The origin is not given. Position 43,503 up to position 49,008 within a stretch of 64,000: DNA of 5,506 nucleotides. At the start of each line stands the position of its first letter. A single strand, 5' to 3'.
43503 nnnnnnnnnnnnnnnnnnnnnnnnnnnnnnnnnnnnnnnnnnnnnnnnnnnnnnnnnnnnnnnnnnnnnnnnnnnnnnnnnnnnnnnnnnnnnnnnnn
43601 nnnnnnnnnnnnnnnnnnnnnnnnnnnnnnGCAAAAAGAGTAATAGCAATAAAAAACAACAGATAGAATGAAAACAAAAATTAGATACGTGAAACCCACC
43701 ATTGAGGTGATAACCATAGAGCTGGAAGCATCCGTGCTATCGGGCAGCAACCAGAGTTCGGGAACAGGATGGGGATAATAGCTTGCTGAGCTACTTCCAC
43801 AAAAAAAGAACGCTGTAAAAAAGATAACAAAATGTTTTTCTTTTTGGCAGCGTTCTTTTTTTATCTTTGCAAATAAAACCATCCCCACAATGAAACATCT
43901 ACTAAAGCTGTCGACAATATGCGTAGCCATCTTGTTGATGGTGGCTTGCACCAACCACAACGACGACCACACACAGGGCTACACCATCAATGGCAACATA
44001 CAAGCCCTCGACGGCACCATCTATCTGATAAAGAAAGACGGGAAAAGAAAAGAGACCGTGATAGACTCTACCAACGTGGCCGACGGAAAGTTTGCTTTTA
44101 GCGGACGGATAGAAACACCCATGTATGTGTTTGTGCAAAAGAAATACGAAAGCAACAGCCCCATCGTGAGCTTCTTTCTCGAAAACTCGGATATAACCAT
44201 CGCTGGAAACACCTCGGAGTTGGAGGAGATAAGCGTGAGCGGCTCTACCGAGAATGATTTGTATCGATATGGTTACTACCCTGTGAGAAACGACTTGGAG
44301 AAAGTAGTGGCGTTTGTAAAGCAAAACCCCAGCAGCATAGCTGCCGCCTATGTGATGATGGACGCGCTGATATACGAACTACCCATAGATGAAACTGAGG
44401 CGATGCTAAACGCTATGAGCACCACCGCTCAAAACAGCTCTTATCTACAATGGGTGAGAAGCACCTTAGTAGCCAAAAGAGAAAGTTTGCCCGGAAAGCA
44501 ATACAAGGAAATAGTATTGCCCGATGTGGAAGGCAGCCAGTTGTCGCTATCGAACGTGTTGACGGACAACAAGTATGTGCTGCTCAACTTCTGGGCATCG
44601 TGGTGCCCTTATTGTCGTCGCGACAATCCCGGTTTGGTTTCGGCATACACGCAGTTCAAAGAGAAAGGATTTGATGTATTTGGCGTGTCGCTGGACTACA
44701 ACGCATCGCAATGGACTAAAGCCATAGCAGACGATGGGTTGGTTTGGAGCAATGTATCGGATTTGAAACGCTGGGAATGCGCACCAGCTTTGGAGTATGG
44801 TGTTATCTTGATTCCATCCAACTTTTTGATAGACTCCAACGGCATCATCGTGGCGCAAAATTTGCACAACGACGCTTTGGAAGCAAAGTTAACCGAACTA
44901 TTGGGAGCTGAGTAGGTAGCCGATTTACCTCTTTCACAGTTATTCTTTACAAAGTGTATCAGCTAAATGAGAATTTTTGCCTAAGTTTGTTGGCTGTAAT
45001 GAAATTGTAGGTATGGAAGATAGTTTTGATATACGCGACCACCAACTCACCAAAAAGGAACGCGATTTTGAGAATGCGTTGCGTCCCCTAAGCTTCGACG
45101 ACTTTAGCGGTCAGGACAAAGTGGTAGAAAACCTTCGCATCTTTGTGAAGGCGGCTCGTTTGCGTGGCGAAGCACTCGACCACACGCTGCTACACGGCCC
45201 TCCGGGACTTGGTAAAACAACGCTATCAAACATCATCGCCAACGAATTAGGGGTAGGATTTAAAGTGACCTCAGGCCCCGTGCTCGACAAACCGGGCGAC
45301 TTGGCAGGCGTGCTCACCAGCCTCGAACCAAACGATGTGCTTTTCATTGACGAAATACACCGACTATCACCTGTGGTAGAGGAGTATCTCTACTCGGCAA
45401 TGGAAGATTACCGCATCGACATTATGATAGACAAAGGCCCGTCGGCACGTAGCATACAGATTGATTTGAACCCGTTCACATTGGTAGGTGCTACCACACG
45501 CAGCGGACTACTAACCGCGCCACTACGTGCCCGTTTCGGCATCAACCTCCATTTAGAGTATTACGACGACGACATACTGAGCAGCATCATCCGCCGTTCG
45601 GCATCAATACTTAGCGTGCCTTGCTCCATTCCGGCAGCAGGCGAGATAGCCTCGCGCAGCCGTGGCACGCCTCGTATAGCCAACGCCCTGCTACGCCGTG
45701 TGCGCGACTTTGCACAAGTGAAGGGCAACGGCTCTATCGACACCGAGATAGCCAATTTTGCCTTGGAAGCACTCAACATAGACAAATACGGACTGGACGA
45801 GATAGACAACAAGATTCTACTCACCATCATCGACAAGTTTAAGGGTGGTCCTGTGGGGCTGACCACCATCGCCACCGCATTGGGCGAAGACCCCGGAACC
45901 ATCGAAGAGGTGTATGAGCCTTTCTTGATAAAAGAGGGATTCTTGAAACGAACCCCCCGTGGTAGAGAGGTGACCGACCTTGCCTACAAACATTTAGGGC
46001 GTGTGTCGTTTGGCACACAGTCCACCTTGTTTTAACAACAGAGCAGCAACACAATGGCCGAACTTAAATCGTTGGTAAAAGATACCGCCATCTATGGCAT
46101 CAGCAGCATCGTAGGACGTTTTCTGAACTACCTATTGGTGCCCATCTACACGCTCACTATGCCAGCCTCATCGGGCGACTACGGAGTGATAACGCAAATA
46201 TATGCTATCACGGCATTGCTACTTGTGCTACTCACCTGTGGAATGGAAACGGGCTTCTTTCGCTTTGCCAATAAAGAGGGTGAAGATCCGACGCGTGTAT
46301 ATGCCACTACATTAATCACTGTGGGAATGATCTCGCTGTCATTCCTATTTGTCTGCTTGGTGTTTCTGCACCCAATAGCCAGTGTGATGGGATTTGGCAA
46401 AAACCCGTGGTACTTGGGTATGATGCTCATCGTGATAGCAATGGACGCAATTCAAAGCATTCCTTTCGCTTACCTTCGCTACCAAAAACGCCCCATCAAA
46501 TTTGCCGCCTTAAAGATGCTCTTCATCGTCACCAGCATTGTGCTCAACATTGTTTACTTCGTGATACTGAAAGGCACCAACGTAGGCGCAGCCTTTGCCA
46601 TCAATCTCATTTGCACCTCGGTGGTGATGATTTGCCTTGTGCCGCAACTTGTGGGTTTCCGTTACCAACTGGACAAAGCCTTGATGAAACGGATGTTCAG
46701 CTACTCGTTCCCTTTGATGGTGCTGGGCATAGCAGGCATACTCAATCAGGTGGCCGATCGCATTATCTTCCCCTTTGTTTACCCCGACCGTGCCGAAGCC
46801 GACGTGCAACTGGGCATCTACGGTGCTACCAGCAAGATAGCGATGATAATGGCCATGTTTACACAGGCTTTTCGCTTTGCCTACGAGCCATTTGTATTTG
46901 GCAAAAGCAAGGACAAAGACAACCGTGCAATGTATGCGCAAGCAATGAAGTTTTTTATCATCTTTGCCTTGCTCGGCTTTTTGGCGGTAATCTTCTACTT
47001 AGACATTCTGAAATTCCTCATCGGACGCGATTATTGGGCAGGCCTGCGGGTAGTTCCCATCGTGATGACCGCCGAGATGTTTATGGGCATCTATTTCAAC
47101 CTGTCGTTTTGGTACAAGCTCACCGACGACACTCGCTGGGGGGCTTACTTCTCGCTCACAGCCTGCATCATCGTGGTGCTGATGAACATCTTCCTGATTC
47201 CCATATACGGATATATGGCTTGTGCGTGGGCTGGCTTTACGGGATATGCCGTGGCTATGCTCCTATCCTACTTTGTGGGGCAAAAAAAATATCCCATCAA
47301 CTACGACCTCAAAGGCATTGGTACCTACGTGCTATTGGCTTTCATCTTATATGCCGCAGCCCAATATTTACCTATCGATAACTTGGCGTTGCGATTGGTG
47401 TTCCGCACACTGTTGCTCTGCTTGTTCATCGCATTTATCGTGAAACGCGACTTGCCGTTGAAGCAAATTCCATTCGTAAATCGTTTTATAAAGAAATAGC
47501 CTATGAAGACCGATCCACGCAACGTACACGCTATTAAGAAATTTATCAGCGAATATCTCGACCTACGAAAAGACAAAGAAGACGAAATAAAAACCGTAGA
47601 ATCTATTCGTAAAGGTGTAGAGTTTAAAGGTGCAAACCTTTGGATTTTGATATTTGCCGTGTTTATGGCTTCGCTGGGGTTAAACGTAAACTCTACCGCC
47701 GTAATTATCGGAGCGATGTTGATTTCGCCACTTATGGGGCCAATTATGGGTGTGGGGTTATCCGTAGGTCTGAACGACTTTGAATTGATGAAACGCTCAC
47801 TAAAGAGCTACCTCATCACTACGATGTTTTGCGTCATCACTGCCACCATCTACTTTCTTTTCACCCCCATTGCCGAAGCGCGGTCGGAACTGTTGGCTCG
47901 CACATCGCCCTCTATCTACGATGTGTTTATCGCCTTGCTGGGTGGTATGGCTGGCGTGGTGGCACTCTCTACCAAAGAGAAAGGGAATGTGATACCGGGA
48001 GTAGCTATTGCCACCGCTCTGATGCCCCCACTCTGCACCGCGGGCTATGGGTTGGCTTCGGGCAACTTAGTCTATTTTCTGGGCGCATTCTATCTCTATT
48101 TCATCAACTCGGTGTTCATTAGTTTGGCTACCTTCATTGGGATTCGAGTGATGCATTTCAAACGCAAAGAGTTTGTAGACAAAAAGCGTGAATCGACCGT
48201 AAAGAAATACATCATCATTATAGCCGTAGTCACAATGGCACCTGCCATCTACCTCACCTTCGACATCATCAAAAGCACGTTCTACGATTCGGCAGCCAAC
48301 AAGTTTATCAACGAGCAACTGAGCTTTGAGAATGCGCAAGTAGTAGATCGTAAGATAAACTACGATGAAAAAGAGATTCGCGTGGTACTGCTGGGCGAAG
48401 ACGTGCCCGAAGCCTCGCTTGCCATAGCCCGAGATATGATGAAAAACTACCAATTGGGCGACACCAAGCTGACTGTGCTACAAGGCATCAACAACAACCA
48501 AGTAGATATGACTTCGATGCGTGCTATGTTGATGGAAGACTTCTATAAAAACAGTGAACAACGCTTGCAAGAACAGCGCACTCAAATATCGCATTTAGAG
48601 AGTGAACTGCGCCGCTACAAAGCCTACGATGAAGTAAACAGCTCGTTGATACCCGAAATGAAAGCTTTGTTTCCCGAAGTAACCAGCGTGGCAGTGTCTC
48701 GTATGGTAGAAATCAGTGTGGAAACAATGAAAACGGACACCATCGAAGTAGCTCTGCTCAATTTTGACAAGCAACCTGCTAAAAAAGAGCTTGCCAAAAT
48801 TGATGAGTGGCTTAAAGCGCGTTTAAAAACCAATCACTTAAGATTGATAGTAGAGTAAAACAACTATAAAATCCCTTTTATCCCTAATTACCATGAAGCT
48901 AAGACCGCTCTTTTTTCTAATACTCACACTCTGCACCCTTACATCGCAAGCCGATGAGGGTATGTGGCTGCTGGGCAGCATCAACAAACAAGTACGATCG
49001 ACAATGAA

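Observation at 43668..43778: Unannotated 36-aa peptide with a YxxP leader-like motif and a Ser/Gly-rich tail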

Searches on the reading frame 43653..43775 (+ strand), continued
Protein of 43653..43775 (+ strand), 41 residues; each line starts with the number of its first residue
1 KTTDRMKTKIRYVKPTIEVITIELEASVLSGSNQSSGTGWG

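Call 72: search_protein_families(library=pfam, proteins=[L006:1134-2120:+, L013:823-1810:+, L006:1-849:+, L013:1-606:+], max_evalue=0.1)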
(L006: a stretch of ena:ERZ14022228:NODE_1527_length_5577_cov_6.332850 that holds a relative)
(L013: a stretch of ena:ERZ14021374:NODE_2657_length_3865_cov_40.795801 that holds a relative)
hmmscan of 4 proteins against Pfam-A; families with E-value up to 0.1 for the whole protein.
L006:1134-2120:+ (329 aa): 0 families

L013:823-1810:+ (329 aa): 0 families

L006:1-849:+ (282 aa): 3 families
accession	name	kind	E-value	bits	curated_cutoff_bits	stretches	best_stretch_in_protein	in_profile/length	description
PF12833.13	HTH_18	-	6.3e-19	68.5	33.6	1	202-275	7-79/80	Helix-turn-helix domain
PF00165.29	HTH_AraC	-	2.1e-11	44.1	26.6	1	240-274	8-41/42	Bacterial regulatory helix-turn-helix proteins, AraC family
PF01098.24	FTSW_RODA_SPOVE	-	0.0026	17.2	26.4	1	56-125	14-84/356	Cell cycle protein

L013:1-606:+ (201 aa): 7 families
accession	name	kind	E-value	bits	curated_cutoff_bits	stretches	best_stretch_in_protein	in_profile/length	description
PF12833.13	HTH_18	-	6.3e-14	52.5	33.6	1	114-192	2-79/80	Helix-turn-helix domain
PF00165.29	HTH_AraC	-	2e-13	50.5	26.6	1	156-190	7-40/42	Bacterial regulatory helix-turn-helix proteins, AraC family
PF04545.22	Sigma70_r4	-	0.002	18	24.1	1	93-125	12-38/50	Sigma-70, region 4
PF01381.28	HTH_3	-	0.017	15.6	23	1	100-125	2-27/55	Helix-turn-helix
PF13412.12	HTH_24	-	0.036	14.1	21.9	1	100-124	10-34/48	Winged helix-turn-helix DNA-binding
PF17762.8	HTH_ParB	-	0.054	14.1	22.6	0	100-127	13-40/102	ParB HTH domain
PF18470.6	Cas9_a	-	0.058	13.5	26.9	1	80-188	45-149/221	Cas9 alpha-helical lobe domain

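Call 74: search_solved_structures(query=L018:6053-6313:+, max_evalue=1)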
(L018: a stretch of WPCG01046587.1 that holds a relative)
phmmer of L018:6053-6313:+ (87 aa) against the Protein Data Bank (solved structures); distinct sequences matched with E-value up to 1: 3.
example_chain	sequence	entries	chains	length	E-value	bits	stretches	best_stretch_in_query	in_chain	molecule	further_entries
5v1u_A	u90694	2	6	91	0.011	19.2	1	34-87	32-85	TbiB1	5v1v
9x90_B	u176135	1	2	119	0.15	15.5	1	32-86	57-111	Lasso peptide biosynthesis PqqD family chaperone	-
4xrp_C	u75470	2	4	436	0.71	13.4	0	5-73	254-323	Hen1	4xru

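Call 75: search_solved_structures(query=window:43668-43775:+, max_evalue=10, show_alignments=5)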
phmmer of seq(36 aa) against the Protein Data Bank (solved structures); distinct sequences matched with E-value up to 10: 0.

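Call 99: predict_structure(alignment_id=A7)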
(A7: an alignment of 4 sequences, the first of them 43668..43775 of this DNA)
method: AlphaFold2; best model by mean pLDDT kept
length: 36 residues; sequences in the alignment: 4
mean_pLDDT: 69.8   pTM: 0.17
mean pLDDT of the five models: 69.8, 68.0, 67.7, 66.6, 60.3
residues with pLDDT >= 90: 0; 70-90: 20; 50-70: 14; < 50: 2
segments of 3 or more residues with pLDDT < 50: none
pLDDT, mean of each block of 10 residues (from residue 1): 80 82 58 53
secondary structure: DSSP gave nothing for this model
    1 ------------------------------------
elements in order:

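Call 102: find_related_loci(query=A3, collection=viral_contigs, flank=6000)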
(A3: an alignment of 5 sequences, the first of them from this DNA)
Query A3 (36 aa) in viral_contigs; peptide patterns used: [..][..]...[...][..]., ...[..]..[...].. (x = any residue, [..] = any of these).
92 stretches matched a pattern, but none encodes a relative of the query by tblastn (E <= 1e-3).

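Call 116: search_protein_families(library=ncbifam, proteins=[window:43668-43775:+], max_evalue=10)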
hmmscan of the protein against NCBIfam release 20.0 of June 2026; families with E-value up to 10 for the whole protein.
seq(36 aa): 0 families

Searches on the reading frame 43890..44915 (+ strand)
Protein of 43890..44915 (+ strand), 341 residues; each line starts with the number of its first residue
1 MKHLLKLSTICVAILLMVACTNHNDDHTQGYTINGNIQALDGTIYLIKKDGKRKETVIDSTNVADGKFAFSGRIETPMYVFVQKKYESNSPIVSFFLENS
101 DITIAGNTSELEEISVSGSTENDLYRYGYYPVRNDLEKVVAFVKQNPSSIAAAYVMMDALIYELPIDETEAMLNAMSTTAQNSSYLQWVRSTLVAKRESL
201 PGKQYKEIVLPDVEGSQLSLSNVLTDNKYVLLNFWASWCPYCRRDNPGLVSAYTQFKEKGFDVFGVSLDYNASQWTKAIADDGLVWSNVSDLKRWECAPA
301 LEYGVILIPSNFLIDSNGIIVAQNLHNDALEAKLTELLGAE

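Call 6: search_protein_families(library=ncbifam, proteins=[window:43890-44915:+], max_evalue=1)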
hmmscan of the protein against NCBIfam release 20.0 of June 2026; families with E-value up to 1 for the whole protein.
window:43890-44915:+ (341 aa): 22 families
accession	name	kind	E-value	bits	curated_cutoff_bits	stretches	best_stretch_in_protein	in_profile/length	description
NF002854.0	PRK03147.1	subfamily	1.2e-17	64.4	170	1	198-324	35-156/176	thiol-disulfide oxidoreductase ResA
TIGR00385.1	dsbE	subfamily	3.5e-13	49.5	123.15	1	215-322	51-152/173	DsbE family thiol:disulfide interchange protein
NF041054.1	WAxxUGC_long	equivalog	6.9e-12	45.3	300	1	199-323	78-197/354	ResA-like WAxxUGC motif-containing protein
NF011941.0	PRK15412.1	equivalog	7.5e-11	41.9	359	1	216-332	57-165/185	thiol:disulfide interchange protein DsbE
NF047696.1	ThlDiSintTplARhiz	equivalog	1.8e-10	41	230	1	190-285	62-155/219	thiol:disulfide interchange protein TlpA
NF041202.1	StoA_CxxC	exception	7.7e-09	35.6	210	1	207-323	35-147/163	endospore biogenesis thiol-disulfide oxidoreductase StoA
TIGR01068.1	thioredoxin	equivalog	5.6e-05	23.2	96.8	1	222-257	9-44/101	thioredoxin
TIGR02738.1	TrbB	equivalog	7e-05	22.5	132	1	177-271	12-91/153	type-F conjugative transfer system pilin assembly thiol-disulfide isomerase TrbB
NF008229.0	PRK10996.1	equivalog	0.00015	21.5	125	1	213-247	38-72/141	thioredoxin TrxC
NF010625.0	PRK14018.1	equivalog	0.00017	20.2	522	1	219-246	48-75/521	bifunctional peptide-methionine (S)-S-oxide reductase MsrA/peptide-methionine (R)-S-oxide reductase MsrB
TIGR01126.1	pdi_dom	equivalog_domain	0.00035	20.8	107.2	1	222-271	8-58/105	protein disulfide-isomerase domain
TIGR01130.1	ER_PDI_fam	subfamily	0.00047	19.8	344.25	1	220-270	11-61/476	protein disulfide-isomerase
NF011576.0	PRK15000.1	subfamily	0.00051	19.8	301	1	225-338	32-155/200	peroxiredoxin C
NF006960.0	PRK09437.1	equivalog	0.0021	18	140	1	202-291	7-94/156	thioredoxin-dependent thiol peroxidase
TIGR02740.1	TraF-like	hypoth_equivalog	0.006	15.9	232.25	1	227-326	169-262/276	TraF-like protein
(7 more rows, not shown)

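Call 7: search_protein_families(library=pfam, proteins=[window:43890-44915:+], max_evalue=1)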
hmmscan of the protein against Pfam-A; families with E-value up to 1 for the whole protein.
window:43890-44915:+ (341 aa): 8 families
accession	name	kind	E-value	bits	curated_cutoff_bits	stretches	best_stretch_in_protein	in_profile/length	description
PF00578.27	AhpC-TSA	-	2.8e-20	72.9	26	1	202-322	2-123/124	AhpC/TSA family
PF14289.11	DUF4369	-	3.2e-20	72.9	25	1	31-125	1-91/91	Domain of unknown function (DUF4369)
PF08534.16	Redoxin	-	1.9e-19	70.4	26.6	1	202-329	3-137/148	Redoxin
PF13905.12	Thioredoxin_8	-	2e-14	54.1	27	1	227-319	1-93/94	Thioredoxin-like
PF00085.26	Thioredoxin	-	2e-06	28.2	23.5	1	222-271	13-61/103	Thioredoxin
PF13098.12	Thioredoxin_2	-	9e-05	23.2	27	1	226-319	4-86/104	Thioredoxin-like domain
PF16339.10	DUF4969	-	0.0095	16.7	31.4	1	4-73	6-73/79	Domain of unknown function (DUF4969)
PF13899.12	Thioredoxin_7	-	0.069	13.7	27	1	225-244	15-34/83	Thioredoxin-like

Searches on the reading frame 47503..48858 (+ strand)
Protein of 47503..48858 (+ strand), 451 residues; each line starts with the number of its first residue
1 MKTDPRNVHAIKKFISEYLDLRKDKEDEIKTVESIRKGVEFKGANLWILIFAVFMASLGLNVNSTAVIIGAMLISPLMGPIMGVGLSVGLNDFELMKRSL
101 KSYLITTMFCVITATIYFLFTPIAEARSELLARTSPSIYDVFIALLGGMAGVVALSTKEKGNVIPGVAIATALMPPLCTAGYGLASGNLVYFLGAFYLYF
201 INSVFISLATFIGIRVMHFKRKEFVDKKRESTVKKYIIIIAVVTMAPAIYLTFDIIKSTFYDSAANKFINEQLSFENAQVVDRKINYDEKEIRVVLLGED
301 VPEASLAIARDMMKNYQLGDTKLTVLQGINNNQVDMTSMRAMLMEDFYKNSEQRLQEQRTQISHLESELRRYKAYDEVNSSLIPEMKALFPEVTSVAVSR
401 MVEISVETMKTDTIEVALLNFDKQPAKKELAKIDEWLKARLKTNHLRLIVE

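Call 91: search_protein_families(library=pfam, proteins=[window:47503-48858:+], max_evalue=0.001)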
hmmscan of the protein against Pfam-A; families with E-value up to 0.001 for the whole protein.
window:47503-48858:+ (451 aa): 1 family
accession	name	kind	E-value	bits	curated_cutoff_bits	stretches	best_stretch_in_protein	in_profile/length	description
PF04087.19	DUF389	-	1.5e-46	158.3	23.9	1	72-208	1-137/137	Domain of unknown function (DUF389)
